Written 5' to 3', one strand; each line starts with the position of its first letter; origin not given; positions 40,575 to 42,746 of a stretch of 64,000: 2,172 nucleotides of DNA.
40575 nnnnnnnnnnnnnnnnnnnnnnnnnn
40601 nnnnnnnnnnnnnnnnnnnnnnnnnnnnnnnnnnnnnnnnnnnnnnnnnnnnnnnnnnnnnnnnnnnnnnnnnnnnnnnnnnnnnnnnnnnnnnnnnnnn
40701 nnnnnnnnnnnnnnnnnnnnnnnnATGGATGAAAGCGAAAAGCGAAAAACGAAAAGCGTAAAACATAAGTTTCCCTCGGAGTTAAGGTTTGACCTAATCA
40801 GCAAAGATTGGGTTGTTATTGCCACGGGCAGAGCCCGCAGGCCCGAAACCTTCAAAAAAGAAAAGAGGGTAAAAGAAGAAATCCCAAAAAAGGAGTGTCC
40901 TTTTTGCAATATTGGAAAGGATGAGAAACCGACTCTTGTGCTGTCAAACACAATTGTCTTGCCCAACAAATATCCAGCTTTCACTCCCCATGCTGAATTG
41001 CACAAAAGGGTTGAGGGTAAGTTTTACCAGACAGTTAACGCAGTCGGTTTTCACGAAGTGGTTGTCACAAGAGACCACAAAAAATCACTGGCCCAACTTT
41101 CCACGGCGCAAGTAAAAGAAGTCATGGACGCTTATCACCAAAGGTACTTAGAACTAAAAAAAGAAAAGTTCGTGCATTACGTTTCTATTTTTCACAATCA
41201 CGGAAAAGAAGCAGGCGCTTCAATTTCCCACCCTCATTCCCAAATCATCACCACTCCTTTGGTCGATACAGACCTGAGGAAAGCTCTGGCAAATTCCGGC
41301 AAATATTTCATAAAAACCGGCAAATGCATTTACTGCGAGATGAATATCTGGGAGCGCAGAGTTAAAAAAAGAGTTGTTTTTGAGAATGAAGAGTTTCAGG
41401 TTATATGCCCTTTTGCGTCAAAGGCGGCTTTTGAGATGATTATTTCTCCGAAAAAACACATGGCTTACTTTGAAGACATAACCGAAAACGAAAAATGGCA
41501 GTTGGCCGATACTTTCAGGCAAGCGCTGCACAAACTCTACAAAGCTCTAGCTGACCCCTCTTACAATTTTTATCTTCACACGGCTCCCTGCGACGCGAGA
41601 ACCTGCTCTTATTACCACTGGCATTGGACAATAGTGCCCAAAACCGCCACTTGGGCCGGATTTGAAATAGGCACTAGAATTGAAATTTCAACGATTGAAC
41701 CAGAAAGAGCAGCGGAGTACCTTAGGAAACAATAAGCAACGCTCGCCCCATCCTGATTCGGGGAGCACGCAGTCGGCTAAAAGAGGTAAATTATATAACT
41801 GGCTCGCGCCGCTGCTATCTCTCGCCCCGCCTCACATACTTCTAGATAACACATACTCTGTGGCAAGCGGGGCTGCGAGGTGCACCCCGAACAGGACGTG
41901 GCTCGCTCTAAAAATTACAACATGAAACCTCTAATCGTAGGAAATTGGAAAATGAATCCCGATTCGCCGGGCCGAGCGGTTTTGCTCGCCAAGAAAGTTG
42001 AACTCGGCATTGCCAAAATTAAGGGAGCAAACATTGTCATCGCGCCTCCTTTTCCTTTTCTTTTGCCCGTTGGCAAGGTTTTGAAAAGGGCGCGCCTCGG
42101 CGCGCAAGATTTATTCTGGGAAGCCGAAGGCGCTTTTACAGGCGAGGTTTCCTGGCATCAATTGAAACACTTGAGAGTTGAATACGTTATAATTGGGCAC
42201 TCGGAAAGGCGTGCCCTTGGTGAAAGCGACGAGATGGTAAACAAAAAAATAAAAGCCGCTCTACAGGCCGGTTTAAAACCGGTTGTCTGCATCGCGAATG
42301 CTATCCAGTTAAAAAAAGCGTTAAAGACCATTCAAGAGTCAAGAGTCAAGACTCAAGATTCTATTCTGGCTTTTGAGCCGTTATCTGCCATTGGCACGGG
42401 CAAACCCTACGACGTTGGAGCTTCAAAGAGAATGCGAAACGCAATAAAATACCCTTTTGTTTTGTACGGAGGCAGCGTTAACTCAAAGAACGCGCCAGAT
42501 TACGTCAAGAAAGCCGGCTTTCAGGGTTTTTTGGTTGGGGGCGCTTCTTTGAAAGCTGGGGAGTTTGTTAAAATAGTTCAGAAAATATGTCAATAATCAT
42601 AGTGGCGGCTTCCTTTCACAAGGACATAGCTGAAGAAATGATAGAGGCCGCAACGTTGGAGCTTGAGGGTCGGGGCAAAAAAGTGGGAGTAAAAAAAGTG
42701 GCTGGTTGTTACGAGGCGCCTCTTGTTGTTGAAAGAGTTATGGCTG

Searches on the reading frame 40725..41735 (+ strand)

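Call 108: search_protein_families(library=pfam, proteins=[window:40725-41735:+], max_evalue=0.00001)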
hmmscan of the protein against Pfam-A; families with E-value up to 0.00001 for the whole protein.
window:40725-41735:+ (336 aa): 6 families
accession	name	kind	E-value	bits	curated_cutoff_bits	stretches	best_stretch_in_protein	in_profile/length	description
PF01087.27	GalP_UDP_transf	-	1.6e-19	71.5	22.1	1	14-178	8-181/184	Galactose-1-phosphate uridyl transferase, N-terminal domain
PF16268.10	DUF4921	-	3.6e-10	39.8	28.5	1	108-330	168-390/425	Domain of unknown function (DUF4921)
PF02744.22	GalP_UDP_tr_C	-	1.3e-09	38.5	29.2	1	192-317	6-134/165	Galactose-1-phosphate uridyl transferase, C-terminal domain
PF11969.13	DcpS_C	-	2.2e-08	35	24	0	201-303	2-99/114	Scavenger mRNA decapping enzyme C-term binding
PF16285.10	DUF4931_N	-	2.6e-08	34.4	24.1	1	55-176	17-120/124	Domain of unknown function (DUF4931) N-terminal domain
PF01230.28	HIT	-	5.3e-07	30.6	21.5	0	213-300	4-91/98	HIT domain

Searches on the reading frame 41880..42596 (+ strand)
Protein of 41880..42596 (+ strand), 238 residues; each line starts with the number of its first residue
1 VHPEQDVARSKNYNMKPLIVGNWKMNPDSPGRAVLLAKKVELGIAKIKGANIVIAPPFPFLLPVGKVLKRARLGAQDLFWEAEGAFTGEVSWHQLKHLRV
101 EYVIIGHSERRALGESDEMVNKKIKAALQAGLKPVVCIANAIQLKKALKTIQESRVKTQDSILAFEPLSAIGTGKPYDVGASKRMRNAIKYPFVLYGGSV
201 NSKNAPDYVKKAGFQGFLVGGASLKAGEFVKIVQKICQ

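Call 108: search_protein_families(library=pfam, proteins=[window:41880-42596:+], max_evalue=0.00001)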
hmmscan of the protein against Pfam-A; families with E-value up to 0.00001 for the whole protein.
window:41880-42596:+ (238 aa): 1 family
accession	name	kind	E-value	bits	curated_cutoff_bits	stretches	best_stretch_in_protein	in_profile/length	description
PF00121.24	TIM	-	3e-58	197.6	20.1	1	17-235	1-244/245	Triosephosphate isomerase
